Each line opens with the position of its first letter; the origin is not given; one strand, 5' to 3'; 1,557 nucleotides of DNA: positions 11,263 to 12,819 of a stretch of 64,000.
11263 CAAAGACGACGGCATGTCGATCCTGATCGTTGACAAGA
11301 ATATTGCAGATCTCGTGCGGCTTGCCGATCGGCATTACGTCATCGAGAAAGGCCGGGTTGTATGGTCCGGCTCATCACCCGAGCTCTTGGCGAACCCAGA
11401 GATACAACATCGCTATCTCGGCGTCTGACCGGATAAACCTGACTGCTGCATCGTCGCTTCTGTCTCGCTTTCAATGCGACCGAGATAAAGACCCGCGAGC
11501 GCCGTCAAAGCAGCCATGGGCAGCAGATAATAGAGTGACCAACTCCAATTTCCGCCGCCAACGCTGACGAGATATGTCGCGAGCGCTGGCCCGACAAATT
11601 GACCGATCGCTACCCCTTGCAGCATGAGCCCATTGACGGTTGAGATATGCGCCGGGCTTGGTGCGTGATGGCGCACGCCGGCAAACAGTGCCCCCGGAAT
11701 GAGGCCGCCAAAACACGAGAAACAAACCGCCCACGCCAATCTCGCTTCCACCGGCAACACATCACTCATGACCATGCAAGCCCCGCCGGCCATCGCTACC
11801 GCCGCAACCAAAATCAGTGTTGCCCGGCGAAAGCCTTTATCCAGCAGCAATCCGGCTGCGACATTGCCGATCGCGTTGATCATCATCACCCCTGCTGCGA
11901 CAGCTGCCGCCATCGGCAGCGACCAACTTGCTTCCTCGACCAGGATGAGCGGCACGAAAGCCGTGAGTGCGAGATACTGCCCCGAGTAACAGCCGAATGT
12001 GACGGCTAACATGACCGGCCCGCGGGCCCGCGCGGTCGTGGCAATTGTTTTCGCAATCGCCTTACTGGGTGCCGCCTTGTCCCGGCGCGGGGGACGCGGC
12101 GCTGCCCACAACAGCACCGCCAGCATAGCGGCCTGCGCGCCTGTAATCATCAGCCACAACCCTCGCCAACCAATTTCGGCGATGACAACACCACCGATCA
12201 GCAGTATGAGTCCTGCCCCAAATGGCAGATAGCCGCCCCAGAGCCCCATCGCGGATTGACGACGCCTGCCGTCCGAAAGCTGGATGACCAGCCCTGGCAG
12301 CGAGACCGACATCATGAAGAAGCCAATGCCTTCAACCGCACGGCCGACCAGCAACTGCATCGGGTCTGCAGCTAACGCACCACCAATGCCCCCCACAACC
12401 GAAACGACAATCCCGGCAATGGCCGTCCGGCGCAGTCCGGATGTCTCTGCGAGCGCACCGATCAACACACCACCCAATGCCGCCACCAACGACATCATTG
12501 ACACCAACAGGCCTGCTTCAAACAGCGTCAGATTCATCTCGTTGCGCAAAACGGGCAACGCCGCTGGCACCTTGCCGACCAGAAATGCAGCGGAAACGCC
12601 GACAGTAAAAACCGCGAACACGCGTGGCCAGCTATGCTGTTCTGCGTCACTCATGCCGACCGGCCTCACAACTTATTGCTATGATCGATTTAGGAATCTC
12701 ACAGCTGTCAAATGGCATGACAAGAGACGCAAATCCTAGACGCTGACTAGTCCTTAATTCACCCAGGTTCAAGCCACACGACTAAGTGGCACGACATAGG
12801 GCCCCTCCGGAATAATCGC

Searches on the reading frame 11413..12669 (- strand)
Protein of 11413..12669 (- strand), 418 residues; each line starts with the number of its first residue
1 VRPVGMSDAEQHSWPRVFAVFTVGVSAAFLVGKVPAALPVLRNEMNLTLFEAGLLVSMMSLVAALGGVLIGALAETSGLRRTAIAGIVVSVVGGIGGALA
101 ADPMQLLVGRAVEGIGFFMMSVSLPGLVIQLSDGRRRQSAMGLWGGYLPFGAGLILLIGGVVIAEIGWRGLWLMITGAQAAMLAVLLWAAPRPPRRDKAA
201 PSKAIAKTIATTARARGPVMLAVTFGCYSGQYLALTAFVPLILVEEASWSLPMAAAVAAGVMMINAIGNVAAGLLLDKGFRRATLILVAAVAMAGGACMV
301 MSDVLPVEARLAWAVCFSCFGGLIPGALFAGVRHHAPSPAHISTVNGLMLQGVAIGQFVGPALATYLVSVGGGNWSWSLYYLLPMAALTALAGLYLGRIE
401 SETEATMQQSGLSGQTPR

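Call 4: search_protein_families(library=pfam, proteins=[window:11413-12669:-])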
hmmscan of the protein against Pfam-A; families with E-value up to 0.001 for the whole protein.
window:11413-12669:- (418 aa): 2 families
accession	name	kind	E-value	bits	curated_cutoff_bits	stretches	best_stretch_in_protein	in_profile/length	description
PF07690.21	MFS_1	-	2.3e-36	125.9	33.4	2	21-349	2-335/347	Major Facilitator Superfamily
PF00083.30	Sugar_tr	-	4.1e-06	26.4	22.3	1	51-188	47-189/452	Sugar (and other) transporter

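Call 5: search_protein_families(library=ncbifam, proteins=[window:11413-12669:-])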
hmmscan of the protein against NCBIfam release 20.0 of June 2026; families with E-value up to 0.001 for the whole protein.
window:11413-12669:- (418 aa): 22 families
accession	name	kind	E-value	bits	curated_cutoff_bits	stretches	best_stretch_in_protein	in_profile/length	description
TIGR00895.1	2A0115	subfamily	2e-14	53.4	418.55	2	37-189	39-190/398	aromatic acid/H+ symport family MFS transporter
TIGR00896.1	CynX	subfamily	1e-12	47.9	406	1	30-344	15-322/355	CynX/NimT family MFS transporter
TIGR00893.1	2A0114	subfamily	4.7e-12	45.6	395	1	36-395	15-397/399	D-galactonate transporter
NF049980.1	SfMCT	equivalog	2.9e-10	39.4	320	1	41-380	28-373/378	L-lactate MFS transporter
TIGR00880.1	2_A_01_02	superfamily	4.4e-10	39.8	131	1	53-188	1-137/141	multidrug resistance protein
NF008270.1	PRK11043.1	equivalog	5.2e-09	35.7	430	1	40-245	30-233/382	purine nucleoside transporter PunC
TIGR00890.1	2A0111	subfamily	5.8e-08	32.1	374.85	1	38-377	26-364/377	oxalate/formate antiport family MFS transporter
NF011571.1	PRK14995.1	subfamily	8e-08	31.4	701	1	36-197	27-189/493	SmvA family efflux MFS transporter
NF008586.0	PRK11551.1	equivalog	3e-07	29.8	410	1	32-400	32-399/406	3-(3-hydroxy-phenyl)propionate transporter MhpT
NF003024.0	PRK03893.1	subfamily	3.2e-07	29.5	604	1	36-186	42-190/497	sialate:H+ symport family MFS transporter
TIGR00886.1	2A0108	subfamily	4.7e-07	29.2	311.7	1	22-348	7-359/368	NarK family nitrate/nitrite MFS transporter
NF000218.1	FexA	exception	2.3e-06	26.5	900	1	29-182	35-187/475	chloramphenicol/florfenicol efflux MFS transporter FexA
TIGR00881.1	2A0104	subfamily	8.1e-06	25.1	407.75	1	24-198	3-178/379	phosphoglycerate transporter protein PgtP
NF052222.1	UridTportUriT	equivalog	1.4e-05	24.3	600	1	34-194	29-190/463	uridine transporter UriT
NF007782.0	PRK10473.1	subfamily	2.2e-05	23.7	417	1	60-305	50-291/394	MdtL family multidrug efflux MFS transporter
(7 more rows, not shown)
